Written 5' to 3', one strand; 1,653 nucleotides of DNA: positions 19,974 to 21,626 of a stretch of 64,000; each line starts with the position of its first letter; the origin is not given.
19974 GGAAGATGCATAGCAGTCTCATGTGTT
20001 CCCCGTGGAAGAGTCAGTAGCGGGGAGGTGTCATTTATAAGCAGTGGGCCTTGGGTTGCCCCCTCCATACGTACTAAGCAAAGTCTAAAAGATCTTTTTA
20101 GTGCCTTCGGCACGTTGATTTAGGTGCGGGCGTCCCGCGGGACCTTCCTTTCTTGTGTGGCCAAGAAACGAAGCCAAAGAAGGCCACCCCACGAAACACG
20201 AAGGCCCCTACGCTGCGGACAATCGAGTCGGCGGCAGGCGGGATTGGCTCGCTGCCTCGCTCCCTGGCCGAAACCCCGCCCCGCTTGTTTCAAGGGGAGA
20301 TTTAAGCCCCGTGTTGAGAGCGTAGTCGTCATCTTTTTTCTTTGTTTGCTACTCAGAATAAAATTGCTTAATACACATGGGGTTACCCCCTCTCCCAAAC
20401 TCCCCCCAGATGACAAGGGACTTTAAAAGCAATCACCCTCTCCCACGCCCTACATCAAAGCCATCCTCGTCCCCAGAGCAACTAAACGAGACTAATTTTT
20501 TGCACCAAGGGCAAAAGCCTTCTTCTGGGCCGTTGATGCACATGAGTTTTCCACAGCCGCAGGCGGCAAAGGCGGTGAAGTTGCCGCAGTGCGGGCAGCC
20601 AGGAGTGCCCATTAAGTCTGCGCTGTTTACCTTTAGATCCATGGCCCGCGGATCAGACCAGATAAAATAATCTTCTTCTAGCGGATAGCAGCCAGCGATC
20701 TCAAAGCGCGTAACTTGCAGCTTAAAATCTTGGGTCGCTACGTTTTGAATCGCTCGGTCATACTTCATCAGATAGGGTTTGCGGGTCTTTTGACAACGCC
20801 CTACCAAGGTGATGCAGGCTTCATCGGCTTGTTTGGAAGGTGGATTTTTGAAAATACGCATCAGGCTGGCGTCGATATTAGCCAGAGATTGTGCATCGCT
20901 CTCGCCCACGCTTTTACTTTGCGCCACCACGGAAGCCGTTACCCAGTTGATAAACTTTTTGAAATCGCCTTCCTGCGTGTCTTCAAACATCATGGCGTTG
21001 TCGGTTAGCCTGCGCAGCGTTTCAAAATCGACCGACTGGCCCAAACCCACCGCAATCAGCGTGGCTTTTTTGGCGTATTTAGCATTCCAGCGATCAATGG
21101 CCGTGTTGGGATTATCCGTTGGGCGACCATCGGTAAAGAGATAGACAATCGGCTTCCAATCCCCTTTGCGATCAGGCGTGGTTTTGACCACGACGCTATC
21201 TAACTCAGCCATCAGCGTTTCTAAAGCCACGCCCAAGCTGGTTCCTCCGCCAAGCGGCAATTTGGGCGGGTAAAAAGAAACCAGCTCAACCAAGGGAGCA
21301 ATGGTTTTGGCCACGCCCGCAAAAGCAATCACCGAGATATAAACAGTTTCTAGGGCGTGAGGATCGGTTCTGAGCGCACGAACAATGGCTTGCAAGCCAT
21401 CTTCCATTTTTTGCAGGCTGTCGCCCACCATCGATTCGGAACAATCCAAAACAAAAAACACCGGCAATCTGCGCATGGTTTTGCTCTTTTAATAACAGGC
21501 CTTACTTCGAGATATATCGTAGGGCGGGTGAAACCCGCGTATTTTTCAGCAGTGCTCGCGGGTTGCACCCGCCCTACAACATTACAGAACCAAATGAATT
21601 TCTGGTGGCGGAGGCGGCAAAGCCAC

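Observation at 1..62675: Candidate new MITE family (about 310-330 bp) that inserts into REP-like palindromes; seven copies in 64 kb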

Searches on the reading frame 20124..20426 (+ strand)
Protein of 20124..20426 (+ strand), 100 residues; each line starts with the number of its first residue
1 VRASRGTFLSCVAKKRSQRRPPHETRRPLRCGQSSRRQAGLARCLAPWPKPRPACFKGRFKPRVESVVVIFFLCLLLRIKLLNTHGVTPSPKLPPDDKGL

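Call 94: search_protein_families(library=pfam, proteins=[window:20124-20426:+], max_evalue=0.1)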
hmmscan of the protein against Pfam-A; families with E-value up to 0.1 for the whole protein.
window:20124-20426:+ (100 aa): 0 families

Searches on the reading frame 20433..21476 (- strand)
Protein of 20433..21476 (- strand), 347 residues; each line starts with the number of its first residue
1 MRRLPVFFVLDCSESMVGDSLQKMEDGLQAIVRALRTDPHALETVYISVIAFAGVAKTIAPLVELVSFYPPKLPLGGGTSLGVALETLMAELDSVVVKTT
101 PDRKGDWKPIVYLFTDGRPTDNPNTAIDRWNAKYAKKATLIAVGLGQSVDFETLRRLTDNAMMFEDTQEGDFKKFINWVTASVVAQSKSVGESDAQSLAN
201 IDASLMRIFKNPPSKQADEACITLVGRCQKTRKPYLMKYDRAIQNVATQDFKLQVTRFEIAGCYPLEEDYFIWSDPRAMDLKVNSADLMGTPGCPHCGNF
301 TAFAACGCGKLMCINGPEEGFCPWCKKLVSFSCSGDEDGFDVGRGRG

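Call 10: search_protein_families(library=ncbifam, proteins=[window:20433-21476:-])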
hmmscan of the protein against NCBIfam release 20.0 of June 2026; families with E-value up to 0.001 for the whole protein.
window:20433-21476:- (347 aa): 1 family
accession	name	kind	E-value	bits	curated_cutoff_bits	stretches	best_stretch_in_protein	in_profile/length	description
TIGR02442.1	Cob-chelat-sub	hypoth_equivalog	0.00061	18.4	779.45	1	5-140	474-603/641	putative cobaltochelatase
